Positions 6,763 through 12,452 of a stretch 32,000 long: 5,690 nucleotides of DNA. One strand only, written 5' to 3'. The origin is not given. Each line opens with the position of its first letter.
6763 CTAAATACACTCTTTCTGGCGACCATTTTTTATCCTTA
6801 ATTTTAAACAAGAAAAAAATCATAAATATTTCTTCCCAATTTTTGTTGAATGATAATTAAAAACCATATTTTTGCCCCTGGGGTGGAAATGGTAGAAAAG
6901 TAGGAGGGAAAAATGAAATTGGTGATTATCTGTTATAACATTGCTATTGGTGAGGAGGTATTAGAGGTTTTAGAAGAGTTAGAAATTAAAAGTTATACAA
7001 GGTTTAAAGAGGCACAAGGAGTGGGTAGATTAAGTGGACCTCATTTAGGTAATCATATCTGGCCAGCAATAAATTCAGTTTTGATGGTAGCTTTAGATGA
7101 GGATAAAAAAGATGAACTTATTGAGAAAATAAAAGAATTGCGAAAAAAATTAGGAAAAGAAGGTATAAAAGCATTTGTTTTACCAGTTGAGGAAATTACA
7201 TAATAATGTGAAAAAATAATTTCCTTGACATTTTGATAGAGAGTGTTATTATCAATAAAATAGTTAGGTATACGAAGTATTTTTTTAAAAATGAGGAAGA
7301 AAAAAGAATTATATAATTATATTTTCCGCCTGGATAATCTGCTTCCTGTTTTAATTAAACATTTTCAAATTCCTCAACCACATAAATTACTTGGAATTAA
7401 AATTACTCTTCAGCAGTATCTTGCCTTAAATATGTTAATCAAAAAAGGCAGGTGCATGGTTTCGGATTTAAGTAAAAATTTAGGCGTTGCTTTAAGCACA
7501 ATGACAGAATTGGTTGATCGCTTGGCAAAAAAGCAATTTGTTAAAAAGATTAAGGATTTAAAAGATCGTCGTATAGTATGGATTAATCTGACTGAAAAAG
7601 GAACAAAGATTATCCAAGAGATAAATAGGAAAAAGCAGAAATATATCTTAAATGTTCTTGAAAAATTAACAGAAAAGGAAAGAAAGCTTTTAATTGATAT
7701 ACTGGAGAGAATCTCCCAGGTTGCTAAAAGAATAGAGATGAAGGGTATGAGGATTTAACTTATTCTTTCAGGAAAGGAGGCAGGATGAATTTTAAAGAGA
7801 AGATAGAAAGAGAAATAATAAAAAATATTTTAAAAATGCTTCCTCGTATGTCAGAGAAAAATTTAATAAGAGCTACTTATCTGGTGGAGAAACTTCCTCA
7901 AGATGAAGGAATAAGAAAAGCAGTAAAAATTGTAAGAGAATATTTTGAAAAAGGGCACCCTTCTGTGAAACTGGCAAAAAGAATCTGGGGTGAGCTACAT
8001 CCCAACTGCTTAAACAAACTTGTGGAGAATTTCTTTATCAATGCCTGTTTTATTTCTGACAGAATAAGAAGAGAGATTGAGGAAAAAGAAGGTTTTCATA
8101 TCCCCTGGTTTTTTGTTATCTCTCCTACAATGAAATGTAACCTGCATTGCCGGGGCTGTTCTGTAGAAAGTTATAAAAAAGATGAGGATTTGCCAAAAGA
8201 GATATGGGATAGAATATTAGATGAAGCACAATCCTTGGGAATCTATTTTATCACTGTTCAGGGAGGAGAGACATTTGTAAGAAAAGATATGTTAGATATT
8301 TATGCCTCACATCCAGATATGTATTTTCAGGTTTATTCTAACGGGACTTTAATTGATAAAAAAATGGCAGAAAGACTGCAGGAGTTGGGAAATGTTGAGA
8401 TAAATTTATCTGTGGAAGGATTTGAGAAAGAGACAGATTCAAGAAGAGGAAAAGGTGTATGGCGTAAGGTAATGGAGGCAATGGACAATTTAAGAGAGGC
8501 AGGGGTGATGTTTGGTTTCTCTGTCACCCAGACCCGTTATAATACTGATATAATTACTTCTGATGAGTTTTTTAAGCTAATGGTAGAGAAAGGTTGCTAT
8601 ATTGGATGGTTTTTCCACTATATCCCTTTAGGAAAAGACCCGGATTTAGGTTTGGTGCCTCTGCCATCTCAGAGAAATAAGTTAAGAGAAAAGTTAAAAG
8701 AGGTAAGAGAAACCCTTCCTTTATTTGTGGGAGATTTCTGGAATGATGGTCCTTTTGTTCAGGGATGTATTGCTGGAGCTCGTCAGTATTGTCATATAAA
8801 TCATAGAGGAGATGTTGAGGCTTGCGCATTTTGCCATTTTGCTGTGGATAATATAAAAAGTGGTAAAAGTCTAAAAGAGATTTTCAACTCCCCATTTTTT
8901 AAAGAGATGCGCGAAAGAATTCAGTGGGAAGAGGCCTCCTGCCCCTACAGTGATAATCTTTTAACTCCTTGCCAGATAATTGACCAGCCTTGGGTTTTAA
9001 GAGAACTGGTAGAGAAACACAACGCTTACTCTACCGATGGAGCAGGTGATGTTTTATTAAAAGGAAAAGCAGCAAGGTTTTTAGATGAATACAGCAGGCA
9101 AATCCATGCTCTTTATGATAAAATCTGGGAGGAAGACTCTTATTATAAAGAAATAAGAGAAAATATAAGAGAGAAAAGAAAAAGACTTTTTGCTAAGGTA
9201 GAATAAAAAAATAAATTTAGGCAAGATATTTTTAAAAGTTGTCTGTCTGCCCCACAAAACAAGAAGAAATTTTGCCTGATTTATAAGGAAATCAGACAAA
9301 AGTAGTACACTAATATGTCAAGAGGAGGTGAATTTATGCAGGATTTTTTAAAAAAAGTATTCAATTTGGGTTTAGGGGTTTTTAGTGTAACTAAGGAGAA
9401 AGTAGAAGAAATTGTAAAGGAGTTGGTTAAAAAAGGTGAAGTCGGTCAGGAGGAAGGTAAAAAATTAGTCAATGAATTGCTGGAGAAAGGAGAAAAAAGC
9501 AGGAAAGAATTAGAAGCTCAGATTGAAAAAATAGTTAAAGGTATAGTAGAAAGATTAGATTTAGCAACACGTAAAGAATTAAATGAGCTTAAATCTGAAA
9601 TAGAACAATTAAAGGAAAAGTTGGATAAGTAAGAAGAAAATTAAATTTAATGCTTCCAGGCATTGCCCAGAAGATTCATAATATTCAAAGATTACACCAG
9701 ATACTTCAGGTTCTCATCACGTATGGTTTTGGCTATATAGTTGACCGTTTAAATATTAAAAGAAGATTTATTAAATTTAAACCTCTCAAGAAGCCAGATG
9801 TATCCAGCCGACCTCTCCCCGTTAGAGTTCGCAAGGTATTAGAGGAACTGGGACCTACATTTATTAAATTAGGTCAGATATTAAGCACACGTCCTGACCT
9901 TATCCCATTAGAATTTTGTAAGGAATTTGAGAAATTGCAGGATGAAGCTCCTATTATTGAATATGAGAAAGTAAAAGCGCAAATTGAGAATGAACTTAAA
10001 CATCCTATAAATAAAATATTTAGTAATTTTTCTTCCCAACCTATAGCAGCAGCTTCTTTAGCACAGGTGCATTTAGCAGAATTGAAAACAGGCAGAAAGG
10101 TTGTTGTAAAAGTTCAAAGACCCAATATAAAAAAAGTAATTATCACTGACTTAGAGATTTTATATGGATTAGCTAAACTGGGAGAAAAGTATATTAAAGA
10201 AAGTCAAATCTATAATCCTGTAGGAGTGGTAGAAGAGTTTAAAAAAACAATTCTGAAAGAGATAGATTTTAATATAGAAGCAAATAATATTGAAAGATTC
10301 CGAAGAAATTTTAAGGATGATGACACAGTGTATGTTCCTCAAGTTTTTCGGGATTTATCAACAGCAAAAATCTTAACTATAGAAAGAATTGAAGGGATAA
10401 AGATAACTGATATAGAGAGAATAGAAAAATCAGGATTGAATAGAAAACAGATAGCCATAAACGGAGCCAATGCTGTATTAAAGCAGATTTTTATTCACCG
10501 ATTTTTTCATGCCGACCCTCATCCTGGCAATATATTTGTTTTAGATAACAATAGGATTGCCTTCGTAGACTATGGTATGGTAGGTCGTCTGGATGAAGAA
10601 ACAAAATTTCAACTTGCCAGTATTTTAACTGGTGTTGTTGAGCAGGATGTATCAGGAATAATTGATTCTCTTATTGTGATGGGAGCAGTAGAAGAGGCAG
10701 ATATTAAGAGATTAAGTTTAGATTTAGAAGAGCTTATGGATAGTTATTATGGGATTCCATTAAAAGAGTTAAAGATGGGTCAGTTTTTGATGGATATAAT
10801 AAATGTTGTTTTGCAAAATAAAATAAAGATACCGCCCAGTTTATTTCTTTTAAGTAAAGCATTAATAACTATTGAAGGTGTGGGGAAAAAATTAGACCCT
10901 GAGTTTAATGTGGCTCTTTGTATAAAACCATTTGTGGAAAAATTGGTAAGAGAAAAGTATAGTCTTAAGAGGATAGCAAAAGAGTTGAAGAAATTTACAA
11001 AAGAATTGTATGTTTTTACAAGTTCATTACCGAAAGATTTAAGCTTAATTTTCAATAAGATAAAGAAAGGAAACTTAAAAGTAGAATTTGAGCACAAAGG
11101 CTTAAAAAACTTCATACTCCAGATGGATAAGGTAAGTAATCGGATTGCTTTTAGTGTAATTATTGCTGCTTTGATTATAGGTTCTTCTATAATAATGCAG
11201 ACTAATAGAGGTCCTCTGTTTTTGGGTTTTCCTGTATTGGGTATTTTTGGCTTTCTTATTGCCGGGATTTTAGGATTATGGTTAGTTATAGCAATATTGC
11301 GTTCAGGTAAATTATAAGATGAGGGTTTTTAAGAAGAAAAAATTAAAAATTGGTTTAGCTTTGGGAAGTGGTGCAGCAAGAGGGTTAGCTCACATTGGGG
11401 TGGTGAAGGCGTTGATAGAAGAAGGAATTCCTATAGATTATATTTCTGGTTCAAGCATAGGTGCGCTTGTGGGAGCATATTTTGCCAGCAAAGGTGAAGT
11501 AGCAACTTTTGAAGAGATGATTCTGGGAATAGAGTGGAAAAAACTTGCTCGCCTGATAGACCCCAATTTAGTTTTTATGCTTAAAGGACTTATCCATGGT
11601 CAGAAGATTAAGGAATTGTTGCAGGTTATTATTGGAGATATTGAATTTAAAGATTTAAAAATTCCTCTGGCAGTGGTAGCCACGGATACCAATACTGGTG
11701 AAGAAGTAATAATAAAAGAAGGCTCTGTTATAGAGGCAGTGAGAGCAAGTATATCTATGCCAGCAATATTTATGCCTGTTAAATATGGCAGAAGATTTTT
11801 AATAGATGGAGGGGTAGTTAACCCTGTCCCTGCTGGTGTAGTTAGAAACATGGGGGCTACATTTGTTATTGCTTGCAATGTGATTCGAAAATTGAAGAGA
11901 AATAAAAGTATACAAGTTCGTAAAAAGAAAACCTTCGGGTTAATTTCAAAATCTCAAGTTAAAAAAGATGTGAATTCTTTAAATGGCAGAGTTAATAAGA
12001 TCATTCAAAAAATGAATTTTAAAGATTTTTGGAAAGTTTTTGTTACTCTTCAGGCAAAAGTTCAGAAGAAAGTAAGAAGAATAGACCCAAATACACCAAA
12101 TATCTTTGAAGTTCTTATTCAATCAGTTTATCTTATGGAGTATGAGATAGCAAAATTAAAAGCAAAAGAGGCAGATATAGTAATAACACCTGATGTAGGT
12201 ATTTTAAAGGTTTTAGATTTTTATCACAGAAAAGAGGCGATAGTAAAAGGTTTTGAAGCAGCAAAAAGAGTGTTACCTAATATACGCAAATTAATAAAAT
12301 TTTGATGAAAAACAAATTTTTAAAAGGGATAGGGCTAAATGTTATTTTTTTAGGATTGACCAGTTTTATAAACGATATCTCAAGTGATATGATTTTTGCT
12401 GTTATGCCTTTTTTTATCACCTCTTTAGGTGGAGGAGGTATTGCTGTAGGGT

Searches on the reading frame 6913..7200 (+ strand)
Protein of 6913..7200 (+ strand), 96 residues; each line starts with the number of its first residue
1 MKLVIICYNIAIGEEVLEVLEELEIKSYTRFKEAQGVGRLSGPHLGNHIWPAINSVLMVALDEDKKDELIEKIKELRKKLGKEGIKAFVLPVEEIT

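Call 69: search_protein_families(library=pfam, proteins=[window:6913-7200:+], max_evalue=0.00001)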
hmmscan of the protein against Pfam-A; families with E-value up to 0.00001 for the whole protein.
window:6913-7200:+ (96 aa): 1 family
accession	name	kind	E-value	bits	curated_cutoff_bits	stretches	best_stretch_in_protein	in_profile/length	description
PF00543.27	P-II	-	8.3e-08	32.9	25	1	1-95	1-95/102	Nitrogen regulatory protein P-II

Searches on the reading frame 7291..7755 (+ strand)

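Call 69: search_protein_families(library=pfam, proteins=[window:7291-7755:+], max_evalue=0.00001)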
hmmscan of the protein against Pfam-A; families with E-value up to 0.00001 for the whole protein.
window:7291-7755:+ (155 aa): 4 families
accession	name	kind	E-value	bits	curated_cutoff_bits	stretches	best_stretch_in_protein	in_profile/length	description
PF01047.28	MarR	-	6.5e-13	48.8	24.6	1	38-96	1-59/59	MarR family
PF22381.2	Staph_reg_Sar_Rot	-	1.3e-09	38.4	27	1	37-111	11-85/85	Transcriptional regulator SarA/Rot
PF12802.13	MarR_2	-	4.2e-07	30.5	27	1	38-95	3-61/61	MarR family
PF13463.12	HTH_27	-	5.7e-06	26.9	22.2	0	41-104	4-68/68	Winged helix DNA-binding domain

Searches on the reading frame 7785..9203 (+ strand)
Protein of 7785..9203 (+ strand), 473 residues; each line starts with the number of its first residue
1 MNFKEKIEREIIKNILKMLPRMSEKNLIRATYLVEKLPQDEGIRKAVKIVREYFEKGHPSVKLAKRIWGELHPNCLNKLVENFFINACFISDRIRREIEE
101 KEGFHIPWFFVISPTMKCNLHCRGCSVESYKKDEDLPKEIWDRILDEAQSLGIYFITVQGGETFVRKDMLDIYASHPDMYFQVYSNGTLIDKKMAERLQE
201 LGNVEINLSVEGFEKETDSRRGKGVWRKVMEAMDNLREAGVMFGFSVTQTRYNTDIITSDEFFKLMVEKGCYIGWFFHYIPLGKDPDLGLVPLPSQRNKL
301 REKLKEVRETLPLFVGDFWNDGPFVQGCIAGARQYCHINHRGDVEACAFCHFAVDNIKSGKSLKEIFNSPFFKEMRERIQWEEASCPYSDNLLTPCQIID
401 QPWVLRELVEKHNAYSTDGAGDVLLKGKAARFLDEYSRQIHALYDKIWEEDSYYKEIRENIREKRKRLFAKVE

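Call 69: search_protein_families(library=pfam, proteins=[window:7785-9203:+], max_evalue=0.00001)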
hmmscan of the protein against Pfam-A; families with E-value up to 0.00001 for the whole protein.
window:7785-9203:+ (473 aa): 2 families
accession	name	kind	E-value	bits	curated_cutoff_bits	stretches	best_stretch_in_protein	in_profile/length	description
PF04055.27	Radical_SAM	-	1e-22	81.5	29.5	1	112-242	1-142/166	Radical SAM superfamily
PF13186.11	SPASM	-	8.1e-06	26.5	21.5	1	328-382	1-58/67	Iron-sulfur cluster-binding domain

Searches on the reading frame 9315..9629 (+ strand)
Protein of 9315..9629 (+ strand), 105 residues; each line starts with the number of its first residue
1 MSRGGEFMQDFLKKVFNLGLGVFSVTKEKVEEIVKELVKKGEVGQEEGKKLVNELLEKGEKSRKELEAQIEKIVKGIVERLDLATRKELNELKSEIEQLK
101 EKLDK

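Call 69: search_protein_families(library=pfam, proteins=[window:9315-9629:+], max_evalue=0.00001)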
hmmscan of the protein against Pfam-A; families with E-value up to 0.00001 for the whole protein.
window:9315-9629:+ (105 aa): 2 families
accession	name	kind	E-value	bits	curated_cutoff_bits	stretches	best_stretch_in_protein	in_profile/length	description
PF05597.16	Phasin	-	1.8e-09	38.2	28.8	0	49-105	67-123/126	Poly(hydroxyalcanoate) granule associated protein (phasin)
PF04380.18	BMFP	-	2e-06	28.6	37.2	0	50-104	12-66/77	Membrane fusogenic activity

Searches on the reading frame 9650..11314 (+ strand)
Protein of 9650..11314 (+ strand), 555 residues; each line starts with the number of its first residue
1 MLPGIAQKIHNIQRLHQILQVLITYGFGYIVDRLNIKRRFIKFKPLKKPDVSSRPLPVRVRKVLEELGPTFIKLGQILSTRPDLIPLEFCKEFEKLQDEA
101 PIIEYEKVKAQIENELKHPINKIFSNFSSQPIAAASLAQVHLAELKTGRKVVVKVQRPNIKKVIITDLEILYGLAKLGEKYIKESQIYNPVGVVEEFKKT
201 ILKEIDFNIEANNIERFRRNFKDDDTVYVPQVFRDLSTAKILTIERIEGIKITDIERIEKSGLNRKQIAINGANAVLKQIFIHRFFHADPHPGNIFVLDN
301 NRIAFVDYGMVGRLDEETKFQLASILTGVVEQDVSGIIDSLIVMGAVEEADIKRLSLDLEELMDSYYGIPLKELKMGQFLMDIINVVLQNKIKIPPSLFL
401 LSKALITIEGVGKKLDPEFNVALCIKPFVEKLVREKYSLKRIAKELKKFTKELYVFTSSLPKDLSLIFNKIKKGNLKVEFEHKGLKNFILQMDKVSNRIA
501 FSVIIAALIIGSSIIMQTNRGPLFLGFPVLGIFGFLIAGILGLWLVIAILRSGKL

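Call 69: search_protein_families(library=pfam, proteins=[window:9650-11314:+], max_evalue=0.00001)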
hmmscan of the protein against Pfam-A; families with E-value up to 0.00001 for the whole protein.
window:9650-11314:+ (555 aa): 1 family
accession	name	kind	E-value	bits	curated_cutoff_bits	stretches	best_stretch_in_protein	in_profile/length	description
PF03109.22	ABC1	-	4.4e-84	281.9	22.9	1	95-339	1-242/244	ABC1 atypical kinase-like domain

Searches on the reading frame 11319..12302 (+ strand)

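Call 70: search_protein_families(library=pfam, proteins=[window:11319-12302:+], max_evalue=0.00001)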
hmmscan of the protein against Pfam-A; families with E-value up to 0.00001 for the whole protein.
window:11319-12302:+ (328 aa): 1 family
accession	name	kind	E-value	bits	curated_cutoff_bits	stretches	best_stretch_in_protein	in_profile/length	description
PF01734.28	Patatin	-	8.7e-35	121.1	27.7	1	13-174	1-189/191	Patatin-like phospholipase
